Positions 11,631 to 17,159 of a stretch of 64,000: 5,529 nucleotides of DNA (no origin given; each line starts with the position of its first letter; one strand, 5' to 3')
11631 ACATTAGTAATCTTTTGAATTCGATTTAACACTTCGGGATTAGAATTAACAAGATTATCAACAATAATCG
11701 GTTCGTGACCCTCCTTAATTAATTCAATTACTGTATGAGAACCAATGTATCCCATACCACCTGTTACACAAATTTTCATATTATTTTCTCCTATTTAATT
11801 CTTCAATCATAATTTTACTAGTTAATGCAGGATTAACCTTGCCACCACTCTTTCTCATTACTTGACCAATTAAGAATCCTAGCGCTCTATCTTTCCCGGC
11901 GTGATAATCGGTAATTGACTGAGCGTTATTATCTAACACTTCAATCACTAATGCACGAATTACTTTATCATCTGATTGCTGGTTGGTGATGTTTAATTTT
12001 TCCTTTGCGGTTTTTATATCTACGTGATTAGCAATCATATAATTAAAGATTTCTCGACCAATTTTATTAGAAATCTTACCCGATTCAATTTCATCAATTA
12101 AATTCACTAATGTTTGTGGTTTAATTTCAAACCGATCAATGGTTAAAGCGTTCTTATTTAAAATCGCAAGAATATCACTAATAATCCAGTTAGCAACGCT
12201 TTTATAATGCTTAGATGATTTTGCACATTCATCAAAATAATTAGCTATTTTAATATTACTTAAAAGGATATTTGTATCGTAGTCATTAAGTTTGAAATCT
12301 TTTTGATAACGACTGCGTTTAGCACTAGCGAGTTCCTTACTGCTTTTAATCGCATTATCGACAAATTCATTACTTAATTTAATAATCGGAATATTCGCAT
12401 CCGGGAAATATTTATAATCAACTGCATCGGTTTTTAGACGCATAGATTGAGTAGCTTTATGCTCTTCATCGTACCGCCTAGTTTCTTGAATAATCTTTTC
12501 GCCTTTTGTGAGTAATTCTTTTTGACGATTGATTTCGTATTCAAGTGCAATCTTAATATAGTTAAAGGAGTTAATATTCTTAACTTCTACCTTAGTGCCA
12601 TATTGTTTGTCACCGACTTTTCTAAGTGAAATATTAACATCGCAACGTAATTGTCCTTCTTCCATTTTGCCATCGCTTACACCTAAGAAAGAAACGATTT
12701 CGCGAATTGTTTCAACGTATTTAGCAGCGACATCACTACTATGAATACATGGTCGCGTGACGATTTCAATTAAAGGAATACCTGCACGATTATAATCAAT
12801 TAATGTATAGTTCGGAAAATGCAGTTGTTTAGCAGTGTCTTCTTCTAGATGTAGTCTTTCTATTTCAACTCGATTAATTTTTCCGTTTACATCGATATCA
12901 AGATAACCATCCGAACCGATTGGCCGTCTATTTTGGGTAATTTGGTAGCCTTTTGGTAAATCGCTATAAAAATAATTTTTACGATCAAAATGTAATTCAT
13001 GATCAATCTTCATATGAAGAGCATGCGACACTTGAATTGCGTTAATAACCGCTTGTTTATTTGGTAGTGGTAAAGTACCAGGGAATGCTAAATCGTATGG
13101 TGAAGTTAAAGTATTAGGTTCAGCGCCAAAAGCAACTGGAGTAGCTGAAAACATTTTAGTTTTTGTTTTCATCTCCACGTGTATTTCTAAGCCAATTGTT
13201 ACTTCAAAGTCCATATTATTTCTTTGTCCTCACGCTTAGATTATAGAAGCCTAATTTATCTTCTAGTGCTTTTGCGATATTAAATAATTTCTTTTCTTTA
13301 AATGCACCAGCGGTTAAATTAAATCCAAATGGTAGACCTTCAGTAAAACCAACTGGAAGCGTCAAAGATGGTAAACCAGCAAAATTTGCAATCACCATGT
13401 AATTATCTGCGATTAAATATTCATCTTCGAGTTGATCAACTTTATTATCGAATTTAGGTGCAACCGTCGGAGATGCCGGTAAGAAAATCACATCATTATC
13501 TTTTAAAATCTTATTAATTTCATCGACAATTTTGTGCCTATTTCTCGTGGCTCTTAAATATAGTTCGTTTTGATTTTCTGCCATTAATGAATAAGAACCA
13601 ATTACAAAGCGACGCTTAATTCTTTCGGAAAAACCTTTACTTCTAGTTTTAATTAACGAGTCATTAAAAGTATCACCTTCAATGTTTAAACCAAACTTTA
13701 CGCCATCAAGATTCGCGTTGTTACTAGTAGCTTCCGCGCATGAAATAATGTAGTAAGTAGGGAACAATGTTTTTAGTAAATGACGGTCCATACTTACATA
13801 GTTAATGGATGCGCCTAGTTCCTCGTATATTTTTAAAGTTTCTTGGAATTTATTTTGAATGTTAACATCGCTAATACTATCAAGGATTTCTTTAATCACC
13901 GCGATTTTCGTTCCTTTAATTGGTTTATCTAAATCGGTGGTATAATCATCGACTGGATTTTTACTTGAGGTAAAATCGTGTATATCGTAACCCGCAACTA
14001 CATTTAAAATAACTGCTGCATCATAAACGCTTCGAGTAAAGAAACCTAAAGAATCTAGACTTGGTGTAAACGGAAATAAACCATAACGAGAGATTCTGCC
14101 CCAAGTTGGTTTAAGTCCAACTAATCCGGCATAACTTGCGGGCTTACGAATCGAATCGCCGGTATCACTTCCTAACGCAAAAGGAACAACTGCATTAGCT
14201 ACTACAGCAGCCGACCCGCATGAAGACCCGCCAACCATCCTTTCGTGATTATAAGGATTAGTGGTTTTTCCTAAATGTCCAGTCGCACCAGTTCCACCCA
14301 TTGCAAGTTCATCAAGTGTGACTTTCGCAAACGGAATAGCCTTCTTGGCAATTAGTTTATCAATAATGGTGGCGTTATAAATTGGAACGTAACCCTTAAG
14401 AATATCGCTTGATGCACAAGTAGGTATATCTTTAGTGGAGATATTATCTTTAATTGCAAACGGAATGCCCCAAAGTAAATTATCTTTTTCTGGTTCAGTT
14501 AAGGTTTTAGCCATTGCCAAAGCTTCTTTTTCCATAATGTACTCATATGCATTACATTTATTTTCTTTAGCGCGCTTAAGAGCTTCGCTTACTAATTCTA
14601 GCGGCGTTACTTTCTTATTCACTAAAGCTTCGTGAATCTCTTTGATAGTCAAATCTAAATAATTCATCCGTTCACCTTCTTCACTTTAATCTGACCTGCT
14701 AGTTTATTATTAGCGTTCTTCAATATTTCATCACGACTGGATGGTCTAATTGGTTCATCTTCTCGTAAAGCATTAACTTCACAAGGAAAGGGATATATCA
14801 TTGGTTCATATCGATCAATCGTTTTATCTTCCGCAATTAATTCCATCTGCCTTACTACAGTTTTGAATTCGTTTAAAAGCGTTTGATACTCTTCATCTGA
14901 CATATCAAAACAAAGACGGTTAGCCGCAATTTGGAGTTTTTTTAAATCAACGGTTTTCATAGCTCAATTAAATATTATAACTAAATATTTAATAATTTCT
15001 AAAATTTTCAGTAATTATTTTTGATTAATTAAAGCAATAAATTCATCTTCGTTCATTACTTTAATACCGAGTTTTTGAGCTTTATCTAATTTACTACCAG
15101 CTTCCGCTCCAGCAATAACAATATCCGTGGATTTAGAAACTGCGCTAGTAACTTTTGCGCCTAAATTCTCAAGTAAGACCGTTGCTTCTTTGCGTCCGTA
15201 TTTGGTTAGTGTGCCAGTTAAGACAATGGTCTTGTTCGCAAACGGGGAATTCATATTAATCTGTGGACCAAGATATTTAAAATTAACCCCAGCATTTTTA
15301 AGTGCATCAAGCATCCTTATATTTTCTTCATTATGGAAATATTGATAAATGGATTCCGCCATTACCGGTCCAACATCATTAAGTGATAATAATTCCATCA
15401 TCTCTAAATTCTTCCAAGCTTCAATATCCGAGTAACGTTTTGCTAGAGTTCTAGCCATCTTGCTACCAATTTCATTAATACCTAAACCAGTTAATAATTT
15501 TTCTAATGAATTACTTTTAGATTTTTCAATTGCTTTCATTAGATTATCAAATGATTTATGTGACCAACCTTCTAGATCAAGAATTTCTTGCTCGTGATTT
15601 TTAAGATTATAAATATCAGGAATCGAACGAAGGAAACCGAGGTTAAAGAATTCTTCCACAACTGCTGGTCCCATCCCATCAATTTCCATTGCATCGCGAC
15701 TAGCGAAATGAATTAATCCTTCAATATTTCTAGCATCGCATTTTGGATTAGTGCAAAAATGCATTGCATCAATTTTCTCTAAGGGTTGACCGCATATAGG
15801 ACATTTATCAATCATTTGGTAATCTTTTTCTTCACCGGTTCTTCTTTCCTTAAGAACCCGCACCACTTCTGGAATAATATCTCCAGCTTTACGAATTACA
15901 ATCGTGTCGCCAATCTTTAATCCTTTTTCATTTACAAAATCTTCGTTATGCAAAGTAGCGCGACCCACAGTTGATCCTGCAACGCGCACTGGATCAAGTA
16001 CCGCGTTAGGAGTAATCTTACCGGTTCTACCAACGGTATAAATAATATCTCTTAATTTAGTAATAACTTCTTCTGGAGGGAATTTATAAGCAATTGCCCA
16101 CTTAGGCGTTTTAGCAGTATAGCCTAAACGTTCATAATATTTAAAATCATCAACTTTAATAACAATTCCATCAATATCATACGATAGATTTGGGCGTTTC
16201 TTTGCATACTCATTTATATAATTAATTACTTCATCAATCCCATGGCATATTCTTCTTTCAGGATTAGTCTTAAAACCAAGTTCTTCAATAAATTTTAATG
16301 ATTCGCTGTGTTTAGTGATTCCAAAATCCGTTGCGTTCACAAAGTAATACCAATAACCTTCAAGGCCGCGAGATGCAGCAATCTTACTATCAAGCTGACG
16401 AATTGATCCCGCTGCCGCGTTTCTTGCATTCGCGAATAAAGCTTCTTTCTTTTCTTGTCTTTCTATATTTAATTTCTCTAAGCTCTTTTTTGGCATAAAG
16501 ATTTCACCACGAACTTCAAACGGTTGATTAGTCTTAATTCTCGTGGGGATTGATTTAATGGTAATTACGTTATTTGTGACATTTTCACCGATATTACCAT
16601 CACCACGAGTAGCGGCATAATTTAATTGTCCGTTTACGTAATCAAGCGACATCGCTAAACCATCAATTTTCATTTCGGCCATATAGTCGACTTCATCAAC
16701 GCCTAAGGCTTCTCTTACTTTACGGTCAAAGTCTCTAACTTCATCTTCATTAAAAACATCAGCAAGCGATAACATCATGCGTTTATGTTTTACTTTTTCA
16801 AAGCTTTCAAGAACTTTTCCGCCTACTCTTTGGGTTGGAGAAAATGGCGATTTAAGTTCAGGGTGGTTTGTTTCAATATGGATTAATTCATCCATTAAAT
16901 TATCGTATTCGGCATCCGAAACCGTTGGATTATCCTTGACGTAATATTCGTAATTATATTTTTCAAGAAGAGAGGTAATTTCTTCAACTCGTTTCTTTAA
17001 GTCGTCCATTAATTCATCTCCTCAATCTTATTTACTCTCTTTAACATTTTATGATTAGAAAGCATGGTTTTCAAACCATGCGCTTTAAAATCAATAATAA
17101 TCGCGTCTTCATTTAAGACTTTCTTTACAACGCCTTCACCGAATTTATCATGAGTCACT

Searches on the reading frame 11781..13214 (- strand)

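Call 66: search_protein_families(library=pfam, proteins=[window:11781-13214:-], max_evalue=0.000001)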
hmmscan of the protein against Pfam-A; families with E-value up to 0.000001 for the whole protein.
window:11781-13214:- (477 aa): 2 families
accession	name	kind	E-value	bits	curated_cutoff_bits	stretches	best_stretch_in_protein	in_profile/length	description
PF02934.20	GatB_N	-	4e-113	377.6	23.4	1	5-285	1-276/277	GatB/GatE catalytic domain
PF02637.23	GatB_Yqey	-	4.2e-42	144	27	1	325-473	1-148/148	GatB domain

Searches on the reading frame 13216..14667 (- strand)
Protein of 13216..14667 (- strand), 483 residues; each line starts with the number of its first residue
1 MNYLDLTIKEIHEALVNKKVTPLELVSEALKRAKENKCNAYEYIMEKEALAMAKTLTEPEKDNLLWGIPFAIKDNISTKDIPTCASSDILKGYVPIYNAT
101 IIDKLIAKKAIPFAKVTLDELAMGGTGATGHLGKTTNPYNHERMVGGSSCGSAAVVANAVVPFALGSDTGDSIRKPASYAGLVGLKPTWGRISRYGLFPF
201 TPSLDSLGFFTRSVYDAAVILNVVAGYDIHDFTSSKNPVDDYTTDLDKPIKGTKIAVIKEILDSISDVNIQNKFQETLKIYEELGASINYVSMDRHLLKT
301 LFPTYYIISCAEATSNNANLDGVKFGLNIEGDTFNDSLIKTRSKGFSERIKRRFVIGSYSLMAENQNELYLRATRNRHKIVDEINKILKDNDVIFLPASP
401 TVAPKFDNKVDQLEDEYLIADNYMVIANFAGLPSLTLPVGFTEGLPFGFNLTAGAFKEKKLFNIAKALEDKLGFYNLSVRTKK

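Call 67: search_protein_families(library=pfam, proteins=[window:13216-14667:-], max_evalue=0.000001)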
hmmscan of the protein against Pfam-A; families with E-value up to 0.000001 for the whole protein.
window:13216-14667:- (483 aa): 1 family
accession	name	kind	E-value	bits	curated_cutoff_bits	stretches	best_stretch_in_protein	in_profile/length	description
PF01425.27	Amidase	-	4.2e-114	382.5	27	1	24-461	1-444/445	Amidase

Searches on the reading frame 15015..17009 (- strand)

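Call 67: search_protein_families(library=pfam, proteins=[window:15015-17009:-], max_evalue=0.000001)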
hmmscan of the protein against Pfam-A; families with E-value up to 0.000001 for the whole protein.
window:15015-17009:- (664 aa): 5 families
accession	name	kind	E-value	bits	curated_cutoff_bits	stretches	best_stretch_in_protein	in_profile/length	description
PF01653.23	DNA_ligase_aden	-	3.7e-92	308.8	27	1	69-313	3-253/253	NAD-dependent DNA ligase adenylation domain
PF03120.22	DNA_ligase_OB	-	6.2e-33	112.9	32.9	1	317-393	2-78/79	NAD-dependent DNA ligase OB-fold domain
PF12826.13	HHH_2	-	5.8e-19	68.5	27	1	505-566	2-63/64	Helix-hairpin-helix motif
PF00533.33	BRCT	-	3.4e-15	56.5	21.3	1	588-661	4-78/78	BRCA1 C Terminus (BRCT) domain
PF14520.12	HHH_5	-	7.7e-07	29.9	27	0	509-555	5-52/57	Helix-hairpin-helix domain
